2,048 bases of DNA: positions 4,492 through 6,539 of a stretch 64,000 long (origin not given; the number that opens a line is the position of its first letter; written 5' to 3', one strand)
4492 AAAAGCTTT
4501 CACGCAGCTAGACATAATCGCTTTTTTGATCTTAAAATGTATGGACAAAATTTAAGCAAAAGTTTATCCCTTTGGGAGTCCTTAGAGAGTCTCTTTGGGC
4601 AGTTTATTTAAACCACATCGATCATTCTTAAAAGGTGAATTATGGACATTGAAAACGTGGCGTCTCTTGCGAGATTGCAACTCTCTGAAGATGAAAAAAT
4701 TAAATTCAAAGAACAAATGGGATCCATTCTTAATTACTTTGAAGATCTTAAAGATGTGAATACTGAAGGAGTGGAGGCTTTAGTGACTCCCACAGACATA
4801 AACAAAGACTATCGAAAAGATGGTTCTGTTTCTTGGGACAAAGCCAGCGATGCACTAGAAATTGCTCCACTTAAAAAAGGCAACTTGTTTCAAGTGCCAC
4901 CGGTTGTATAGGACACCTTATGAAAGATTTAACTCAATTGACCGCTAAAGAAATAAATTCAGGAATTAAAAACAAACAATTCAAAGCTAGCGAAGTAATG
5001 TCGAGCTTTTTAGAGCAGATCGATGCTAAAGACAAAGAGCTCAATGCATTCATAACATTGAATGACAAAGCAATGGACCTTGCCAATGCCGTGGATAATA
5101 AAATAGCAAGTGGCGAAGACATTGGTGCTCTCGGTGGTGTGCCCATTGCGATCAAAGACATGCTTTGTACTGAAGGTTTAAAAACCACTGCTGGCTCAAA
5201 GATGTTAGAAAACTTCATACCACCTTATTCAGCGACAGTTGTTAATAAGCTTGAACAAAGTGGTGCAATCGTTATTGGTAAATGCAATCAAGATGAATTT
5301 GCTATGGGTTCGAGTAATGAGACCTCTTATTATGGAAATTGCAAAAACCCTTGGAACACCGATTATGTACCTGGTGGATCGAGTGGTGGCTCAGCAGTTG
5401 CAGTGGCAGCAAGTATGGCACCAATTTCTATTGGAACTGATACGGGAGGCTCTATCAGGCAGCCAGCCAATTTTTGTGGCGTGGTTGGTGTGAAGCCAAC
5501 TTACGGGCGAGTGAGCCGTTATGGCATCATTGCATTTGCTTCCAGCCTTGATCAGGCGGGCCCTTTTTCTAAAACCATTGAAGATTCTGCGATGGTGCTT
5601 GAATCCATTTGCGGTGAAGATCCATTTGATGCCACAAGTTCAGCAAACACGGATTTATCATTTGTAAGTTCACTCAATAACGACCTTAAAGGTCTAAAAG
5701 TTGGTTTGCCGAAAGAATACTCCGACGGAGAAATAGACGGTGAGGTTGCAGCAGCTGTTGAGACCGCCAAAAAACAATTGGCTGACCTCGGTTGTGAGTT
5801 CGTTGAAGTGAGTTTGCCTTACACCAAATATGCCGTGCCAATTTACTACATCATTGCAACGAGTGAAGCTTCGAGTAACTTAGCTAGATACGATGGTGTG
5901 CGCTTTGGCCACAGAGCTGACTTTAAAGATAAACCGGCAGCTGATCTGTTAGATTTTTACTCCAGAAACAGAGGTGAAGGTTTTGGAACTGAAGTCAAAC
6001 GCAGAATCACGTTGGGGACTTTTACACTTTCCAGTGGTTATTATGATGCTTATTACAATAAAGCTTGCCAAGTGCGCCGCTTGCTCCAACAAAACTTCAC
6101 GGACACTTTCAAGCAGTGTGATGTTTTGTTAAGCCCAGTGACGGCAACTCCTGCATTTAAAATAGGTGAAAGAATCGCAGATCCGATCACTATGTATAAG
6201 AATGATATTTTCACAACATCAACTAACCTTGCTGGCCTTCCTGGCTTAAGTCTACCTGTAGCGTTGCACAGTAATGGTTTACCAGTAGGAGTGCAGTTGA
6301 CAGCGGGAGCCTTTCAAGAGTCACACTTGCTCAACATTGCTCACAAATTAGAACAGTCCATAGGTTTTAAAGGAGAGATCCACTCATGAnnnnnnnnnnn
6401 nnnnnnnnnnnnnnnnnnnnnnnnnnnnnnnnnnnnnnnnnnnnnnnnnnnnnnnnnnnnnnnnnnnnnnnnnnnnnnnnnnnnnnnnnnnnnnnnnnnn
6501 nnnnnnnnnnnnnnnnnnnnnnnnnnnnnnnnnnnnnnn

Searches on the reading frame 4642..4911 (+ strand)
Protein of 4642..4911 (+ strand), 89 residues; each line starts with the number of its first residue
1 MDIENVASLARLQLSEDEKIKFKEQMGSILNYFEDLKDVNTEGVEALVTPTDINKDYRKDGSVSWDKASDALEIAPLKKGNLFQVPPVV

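Call 40: search_protein_families(library=pfam, proteins=[window:4642-4911:+], max_evalue=0.00001)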
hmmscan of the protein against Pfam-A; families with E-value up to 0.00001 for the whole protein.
window:4642-4911:+ (89 aa): 1 family
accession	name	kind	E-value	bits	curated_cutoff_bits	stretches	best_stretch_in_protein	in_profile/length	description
PF02686.20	GatC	-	2e-15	57.2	23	1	14-85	1-66/66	Glu-tRNAGln amidotransferase C subunit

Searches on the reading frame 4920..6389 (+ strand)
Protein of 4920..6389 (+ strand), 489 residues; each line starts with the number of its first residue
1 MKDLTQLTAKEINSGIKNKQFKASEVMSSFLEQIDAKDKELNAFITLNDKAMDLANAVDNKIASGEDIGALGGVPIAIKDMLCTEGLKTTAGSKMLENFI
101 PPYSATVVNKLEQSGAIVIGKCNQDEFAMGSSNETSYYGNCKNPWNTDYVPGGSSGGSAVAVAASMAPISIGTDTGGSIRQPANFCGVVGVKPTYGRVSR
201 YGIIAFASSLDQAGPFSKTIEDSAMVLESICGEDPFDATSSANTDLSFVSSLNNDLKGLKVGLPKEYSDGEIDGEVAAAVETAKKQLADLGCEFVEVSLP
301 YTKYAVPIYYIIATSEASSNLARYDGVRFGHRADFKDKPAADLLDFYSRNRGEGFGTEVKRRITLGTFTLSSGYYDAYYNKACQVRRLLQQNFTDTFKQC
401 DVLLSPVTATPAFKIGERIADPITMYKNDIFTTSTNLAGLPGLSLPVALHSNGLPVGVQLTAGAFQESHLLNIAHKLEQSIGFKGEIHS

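Call 40: search_protein_families(library=pfam, proteins=[window:4920-6389:+], max_evalue=0.00001)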
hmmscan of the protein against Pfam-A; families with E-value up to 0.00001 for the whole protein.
window:4920-6389:+ (489 aa): 1 family
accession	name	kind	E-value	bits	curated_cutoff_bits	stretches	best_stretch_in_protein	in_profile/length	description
PF01425.27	Amidase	-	4e-153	511.1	27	1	25-471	1-445/445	Amidase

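Call 43: list_cluster_members(proteins=[window:4920-6386:+, window:6386-7810:+, window:345-1766:+])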
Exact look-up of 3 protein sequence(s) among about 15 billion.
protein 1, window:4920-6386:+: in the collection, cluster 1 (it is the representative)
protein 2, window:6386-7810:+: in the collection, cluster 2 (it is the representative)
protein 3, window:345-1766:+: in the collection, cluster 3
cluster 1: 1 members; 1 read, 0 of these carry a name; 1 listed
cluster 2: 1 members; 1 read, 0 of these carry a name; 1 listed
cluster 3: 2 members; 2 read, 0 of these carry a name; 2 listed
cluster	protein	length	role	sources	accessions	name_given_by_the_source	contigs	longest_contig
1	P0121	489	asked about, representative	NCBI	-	-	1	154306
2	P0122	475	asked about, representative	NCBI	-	-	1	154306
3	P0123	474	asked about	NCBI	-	-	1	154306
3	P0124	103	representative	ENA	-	-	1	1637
